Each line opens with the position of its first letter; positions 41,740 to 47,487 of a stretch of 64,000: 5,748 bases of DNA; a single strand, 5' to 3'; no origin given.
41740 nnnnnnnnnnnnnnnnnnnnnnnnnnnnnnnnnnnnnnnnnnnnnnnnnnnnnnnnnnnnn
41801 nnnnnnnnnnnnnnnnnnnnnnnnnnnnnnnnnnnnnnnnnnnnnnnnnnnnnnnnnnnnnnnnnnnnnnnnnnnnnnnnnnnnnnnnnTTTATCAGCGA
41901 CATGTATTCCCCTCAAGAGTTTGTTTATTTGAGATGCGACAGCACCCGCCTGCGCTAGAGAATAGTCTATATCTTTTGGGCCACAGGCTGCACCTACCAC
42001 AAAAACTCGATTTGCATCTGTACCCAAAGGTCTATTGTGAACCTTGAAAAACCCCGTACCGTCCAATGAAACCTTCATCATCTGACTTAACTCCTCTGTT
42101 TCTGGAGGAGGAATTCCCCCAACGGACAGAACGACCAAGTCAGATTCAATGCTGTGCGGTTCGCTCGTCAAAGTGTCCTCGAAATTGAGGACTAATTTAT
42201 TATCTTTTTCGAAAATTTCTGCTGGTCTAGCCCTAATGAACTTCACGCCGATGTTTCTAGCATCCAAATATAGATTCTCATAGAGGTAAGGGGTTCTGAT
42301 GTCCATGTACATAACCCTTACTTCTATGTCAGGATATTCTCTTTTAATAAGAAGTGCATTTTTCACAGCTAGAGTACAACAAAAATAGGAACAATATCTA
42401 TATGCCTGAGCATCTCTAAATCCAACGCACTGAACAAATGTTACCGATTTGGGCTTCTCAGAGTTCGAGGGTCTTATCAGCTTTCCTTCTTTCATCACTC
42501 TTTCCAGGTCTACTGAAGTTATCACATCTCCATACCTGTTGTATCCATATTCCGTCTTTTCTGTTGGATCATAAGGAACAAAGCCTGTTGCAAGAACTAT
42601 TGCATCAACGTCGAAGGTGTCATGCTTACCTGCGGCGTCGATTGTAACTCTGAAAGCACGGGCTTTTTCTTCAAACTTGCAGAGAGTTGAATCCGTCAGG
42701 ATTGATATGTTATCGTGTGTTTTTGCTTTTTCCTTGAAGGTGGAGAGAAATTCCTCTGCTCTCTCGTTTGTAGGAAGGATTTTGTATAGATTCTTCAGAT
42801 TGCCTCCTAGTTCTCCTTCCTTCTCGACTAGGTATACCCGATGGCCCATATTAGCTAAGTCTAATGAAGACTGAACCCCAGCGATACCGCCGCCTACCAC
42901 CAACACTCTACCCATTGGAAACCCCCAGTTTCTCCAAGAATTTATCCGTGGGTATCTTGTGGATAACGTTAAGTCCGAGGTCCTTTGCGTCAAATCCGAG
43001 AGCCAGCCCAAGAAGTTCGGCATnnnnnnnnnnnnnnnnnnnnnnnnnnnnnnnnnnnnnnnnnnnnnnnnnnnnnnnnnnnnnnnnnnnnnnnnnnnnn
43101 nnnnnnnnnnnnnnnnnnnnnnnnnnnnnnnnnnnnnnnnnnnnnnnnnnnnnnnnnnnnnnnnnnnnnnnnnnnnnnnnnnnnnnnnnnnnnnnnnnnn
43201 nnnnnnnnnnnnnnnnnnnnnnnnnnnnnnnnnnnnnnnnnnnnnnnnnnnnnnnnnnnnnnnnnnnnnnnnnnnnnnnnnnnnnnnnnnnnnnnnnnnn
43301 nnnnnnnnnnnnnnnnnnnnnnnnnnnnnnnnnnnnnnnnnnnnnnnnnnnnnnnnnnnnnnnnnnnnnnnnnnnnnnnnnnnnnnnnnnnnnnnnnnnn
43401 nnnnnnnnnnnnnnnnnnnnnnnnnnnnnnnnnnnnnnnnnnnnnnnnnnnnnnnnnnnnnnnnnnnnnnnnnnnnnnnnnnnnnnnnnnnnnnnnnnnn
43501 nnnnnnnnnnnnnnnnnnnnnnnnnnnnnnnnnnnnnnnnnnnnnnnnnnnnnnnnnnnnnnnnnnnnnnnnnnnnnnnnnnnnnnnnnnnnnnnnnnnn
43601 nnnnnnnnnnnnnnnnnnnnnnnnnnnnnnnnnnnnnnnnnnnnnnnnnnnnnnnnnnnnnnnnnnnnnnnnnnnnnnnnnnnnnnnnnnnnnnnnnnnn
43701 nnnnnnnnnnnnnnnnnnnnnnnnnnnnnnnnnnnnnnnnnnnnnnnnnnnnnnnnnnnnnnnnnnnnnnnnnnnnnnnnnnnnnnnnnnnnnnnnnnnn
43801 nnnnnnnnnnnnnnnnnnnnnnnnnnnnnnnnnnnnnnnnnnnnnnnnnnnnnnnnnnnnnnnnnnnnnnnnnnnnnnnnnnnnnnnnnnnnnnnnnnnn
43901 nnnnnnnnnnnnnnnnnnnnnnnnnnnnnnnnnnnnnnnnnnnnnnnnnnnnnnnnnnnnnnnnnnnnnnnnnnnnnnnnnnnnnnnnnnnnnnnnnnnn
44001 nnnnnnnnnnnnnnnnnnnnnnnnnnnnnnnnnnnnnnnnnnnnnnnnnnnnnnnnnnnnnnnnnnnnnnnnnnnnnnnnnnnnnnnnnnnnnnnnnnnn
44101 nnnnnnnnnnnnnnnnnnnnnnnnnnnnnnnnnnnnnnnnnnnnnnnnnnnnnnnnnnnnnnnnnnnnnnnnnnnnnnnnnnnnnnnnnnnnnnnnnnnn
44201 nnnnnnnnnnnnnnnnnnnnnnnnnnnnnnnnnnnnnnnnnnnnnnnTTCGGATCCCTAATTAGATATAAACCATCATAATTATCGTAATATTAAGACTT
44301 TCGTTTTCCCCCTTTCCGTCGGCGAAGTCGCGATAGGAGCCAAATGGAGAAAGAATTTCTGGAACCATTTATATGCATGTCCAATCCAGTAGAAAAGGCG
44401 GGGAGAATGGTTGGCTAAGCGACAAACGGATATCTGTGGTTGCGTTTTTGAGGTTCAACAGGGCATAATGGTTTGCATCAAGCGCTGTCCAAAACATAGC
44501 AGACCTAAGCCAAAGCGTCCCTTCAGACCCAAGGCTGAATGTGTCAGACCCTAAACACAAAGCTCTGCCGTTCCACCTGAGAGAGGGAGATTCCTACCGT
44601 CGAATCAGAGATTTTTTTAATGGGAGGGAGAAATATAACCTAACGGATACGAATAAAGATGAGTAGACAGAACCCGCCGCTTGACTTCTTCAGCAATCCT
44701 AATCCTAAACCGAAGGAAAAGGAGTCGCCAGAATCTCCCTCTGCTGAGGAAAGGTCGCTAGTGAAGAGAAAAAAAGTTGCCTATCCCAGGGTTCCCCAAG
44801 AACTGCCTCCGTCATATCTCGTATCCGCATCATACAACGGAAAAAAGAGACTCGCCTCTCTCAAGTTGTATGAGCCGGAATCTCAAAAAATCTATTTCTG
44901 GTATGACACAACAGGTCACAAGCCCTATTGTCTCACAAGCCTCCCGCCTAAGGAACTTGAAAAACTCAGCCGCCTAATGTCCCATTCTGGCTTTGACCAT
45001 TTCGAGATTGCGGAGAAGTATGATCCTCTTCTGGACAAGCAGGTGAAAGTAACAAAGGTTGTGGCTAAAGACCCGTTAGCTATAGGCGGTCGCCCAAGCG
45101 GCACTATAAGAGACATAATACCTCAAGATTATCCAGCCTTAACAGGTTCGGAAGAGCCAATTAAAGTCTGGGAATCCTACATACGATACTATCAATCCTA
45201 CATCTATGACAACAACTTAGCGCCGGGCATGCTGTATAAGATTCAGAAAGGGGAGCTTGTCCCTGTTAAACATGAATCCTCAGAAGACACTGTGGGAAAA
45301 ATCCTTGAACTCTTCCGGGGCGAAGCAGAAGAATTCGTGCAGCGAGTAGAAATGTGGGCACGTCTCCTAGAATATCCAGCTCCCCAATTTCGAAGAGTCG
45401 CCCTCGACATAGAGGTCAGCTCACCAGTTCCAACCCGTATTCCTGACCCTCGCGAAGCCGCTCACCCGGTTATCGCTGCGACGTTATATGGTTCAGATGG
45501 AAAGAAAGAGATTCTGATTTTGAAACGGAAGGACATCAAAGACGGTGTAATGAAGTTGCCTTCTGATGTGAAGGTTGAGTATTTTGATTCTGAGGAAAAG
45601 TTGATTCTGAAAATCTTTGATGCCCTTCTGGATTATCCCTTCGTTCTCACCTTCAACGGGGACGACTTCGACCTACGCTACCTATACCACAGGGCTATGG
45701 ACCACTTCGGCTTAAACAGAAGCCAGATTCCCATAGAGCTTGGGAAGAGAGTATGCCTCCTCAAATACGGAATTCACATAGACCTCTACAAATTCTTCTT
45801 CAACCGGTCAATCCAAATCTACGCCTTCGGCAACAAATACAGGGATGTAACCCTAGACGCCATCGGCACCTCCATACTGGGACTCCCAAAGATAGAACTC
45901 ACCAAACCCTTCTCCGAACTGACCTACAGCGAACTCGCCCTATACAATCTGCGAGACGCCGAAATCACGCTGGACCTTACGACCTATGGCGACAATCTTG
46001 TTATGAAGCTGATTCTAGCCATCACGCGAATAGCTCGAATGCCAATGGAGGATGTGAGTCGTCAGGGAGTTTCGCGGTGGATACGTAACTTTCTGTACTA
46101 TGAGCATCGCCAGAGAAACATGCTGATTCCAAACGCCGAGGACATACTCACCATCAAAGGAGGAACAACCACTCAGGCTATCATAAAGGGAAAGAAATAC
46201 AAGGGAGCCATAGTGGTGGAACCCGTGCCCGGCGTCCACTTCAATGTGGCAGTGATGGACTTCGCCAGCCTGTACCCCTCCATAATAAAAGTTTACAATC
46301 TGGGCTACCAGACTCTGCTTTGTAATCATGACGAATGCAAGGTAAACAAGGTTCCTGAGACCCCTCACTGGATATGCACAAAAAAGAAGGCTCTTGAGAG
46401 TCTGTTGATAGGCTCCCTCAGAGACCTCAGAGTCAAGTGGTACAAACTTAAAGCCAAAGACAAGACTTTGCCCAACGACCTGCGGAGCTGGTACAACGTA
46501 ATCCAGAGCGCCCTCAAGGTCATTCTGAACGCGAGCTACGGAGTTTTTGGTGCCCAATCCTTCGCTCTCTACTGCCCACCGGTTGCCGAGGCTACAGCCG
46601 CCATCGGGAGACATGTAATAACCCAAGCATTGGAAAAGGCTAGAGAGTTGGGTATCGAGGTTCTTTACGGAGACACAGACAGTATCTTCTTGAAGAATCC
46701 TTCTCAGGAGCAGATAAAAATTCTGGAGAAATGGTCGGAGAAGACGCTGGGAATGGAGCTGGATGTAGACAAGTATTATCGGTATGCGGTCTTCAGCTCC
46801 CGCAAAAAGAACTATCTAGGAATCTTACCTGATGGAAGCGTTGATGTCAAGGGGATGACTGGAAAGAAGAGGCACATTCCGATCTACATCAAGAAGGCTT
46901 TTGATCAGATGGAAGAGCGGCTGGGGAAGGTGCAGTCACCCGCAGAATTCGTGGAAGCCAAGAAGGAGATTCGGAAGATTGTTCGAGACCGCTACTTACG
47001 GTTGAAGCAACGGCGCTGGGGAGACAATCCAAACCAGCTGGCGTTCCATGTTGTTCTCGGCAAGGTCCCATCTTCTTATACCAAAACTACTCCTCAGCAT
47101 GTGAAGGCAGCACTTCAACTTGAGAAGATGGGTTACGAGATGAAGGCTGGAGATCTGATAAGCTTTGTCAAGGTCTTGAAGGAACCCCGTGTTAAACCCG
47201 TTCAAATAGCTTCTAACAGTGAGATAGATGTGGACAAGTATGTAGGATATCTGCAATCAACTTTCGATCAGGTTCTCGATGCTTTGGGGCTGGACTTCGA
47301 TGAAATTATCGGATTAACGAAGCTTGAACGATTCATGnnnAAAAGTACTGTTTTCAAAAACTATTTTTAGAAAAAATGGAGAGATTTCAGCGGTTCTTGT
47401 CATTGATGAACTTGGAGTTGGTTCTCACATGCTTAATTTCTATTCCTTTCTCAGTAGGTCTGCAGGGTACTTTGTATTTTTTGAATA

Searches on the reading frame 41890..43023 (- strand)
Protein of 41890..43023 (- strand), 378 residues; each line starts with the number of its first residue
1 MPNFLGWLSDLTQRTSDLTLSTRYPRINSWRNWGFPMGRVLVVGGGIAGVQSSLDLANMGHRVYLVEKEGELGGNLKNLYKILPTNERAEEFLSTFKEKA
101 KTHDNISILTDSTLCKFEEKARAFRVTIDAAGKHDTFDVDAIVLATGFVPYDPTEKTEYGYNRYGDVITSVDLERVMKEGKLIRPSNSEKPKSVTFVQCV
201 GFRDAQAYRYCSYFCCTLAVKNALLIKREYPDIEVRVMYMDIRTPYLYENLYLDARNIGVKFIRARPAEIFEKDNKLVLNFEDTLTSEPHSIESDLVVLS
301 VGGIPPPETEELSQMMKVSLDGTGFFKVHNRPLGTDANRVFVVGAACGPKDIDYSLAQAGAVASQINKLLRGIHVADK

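Call 10: search_protein_families(library=pfam, proteins=[window:41890-43023:-], max_evalue=0.001)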
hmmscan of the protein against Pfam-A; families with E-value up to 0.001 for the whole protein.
window:41890-43023:- (378 aa): 10 families
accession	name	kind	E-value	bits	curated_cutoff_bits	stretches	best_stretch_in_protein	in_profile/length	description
PF07992.20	Pyr_redox_2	-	7e-21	75.3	26.1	2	39-158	2-119/291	Pyridine nucleotide-disulphide oxidoreductase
PF12831.13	FAD_oxidored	-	2e-08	34.4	27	1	40-76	2-38/416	FAD dependent oxidoreductase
PF03486.20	HI0933_like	-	5.6e-08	33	50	0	39-75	2-38/244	HI0933-like protein Rossmann domain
PF01266.30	DAO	-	7.6e-08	32.7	27.9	1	39-74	1-37/353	FAD dependent oxidoreductase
PF13738.12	Pyr_redox_3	-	4e-07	30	30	1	32-150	158-269/305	Pyridine nucleotide-disulphide oxidoreductase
PF00890.30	FAD_binding_2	-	9.2e-06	25.5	20.4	1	40-76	2-38/414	FAD binding domain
PF01134.28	GIDA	-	5.4e-05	22.9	22.1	1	40-70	2-32/391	Glucose inhibited division protein A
PF13450.12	NAD_binding_8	-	6.7e-05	23.5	21.9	1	42-77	1-36/68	NAD(P)-binding Rossmann-like domain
PF00070.33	Pyr_redox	-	8.1e-05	23.5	22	0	39-73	1-35/82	Pyridine nucleotide-disulphide oxidoreductase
PF13434.12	Lys_Orn_oxgnase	-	0.00047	19.8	21.3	0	94-148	280-337/339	L-lysine 6-monooxygenase/L-ornithine 5-monooxygenase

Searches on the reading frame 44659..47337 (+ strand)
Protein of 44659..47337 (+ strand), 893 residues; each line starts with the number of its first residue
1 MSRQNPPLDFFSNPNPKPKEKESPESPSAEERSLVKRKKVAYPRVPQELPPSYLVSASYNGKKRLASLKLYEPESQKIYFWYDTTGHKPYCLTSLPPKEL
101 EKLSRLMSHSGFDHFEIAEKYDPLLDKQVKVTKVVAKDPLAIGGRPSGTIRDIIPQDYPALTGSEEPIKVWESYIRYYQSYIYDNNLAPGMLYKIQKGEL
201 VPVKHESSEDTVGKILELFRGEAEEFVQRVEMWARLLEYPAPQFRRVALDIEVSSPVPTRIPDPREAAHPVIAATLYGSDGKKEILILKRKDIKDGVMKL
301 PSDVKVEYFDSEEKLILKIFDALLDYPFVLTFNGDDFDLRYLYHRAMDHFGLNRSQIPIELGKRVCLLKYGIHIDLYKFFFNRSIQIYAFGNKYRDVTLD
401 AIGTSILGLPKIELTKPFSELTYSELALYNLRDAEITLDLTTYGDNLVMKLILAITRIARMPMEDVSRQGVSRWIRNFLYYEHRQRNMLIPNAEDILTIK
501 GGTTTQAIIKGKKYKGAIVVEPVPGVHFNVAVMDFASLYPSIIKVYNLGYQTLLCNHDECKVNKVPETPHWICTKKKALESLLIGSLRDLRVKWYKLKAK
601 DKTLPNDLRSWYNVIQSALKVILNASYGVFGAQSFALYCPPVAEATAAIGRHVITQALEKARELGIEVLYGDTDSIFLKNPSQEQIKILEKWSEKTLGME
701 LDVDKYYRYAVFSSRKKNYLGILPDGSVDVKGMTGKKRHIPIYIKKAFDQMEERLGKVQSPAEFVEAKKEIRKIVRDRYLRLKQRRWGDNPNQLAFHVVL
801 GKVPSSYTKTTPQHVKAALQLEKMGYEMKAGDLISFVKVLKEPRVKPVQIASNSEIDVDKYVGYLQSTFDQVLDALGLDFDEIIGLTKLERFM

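Call 10: search_protein_families(library=pfam, proteins=[window:44659-47337:+], max_evalue=0.001)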
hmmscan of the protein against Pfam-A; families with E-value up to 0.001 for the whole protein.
window:44659-47337:+ (893 aa): 2 families
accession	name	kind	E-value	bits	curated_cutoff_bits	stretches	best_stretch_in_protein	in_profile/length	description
PF00136.26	DNA_pol_B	-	5.4e-46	157.8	23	1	462-856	2-425/453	DNA polymerase family B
PF03104.25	DNA_pol_B_exo1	-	1.4e-18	67.7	23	1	169-350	2-183/242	DNA polymerase family B, exonuclease domain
